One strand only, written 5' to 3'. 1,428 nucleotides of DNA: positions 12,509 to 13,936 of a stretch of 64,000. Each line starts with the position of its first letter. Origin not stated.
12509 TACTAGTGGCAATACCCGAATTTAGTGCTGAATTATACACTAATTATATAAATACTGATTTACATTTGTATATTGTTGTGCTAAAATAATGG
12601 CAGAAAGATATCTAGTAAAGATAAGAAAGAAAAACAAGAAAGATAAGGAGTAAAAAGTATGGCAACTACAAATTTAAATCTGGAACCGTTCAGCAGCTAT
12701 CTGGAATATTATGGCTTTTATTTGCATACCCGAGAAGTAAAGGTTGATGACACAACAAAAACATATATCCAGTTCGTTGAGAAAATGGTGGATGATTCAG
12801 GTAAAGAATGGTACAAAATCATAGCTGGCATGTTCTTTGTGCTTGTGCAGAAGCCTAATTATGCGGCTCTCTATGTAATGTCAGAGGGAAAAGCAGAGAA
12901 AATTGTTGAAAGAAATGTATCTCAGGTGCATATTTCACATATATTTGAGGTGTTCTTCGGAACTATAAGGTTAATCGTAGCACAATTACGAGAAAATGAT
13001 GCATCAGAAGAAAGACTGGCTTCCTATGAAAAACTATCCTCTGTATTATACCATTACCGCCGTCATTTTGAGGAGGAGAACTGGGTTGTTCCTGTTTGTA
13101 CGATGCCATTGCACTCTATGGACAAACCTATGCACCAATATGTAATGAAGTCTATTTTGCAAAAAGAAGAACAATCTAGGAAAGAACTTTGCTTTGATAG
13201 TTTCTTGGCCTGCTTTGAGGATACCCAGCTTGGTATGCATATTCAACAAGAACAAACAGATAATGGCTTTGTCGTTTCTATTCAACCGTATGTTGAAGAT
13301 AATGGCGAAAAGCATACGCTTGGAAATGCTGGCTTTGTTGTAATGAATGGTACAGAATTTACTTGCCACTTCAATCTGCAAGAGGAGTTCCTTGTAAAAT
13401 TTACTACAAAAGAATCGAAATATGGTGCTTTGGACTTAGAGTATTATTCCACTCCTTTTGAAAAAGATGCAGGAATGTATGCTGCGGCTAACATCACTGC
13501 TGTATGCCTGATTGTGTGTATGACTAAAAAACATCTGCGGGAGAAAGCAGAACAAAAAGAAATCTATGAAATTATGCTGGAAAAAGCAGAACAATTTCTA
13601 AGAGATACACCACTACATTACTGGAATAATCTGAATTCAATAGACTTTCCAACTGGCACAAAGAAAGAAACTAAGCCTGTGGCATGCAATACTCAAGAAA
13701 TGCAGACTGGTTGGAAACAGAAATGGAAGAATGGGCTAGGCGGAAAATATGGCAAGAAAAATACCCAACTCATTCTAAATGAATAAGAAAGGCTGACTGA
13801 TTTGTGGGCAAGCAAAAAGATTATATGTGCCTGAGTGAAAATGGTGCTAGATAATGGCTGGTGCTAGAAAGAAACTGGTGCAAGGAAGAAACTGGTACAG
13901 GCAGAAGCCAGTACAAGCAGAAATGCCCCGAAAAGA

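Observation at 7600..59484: Family of composite intergenic hairpin elements whose stems covary between copies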

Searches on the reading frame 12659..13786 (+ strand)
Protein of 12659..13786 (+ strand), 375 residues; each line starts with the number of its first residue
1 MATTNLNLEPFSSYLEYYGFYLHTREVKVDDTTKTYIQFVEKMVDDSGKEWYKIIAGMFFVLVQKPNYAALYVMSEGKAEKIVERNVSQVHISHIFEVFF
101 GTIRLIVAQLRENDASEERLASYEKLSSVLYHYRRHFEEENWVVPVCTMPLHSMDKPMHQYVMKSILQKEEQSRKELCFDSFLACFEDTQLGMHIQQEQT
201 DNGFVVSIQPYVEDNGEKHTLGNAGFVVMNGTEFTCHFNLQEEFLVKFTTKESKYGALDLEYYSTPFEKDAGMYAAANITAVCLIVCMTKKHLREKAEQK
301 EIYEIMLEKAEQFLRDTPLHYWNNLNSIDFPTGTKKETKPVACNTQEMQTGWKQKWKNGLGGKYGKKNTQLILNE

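Call 18: search_protein_families(library=pfam, proteins=[window:12659-13786:+], max_evalue=0.01)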
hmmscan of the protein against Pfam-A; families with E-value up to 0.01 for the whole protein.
window:12659-13786:+ (375 aa): 0 families

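Call 19: search_protein_families(library=phrogs, proteins=[window:12659-13786:+], max_evalue=0.001)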
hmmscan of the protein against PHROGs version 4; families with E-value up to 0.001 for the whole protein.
window:12659-13786:+ (375 aa): 0 families

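Call 24: find_related_loci(query=window:12659-13786:+, collection=viral_contigs, flank=10000)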
Query window:12659-13786:+ (375 aa) in viral_contigs; peptide patterns used: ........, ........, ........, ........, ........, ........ (x = any residue, [..] = any of these).
4 stretches matched a pattern, but none encodes a relative of the query by tblastn (E <= 1e-3).

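Call 25: find_encoding_contigs(protein=window:12659-13786:+, flank=10000, max_places=10)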
Protein window:12659-13786:+ (375 aa): 8 contigs read that carry it; 3 places shown.
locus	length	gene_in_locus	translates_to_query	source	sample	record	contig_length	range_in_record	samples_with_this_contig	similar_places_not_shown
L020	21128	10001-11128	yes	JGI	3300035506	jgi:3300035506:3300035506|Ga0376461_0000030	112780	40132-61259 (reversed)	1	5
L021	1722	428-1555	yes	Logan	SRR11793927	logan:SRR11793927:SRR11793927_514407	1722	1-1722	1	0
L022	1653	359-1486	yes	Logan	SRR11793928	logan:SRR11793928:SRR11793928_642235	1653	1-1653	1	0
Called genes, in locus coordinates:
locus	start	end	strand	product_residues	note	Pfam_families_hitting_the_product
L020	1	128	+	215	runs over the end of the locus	-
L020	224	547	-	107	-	-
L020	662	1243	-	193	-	-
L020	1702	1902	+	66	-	-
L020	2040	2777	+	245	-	-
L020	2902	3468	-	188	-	-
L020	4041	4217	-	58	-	-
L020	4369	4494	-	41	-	-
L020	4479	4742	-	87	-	-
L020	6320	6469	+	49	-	-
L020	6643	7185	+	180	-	-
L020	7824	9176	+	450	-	PF14239:RRXRR, PF01844:HNH, PF14279:HNH_5 (weak)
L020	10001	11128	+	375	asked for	-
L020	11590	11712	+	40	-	-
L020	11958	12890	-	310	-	PF06414:Zeta_toxin (weak), PF08433:KTI12, PF13671:AAA_33, PF01966:HD (faint)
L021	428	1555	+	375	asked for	-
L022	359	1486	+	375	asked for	-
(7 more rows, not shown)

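Call 26: find_homologous_proteins(query=window:12659-13786:+)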
Query window:12659-13786:+: 802 candidates shared short words with the query, none scored E <= 0.001.
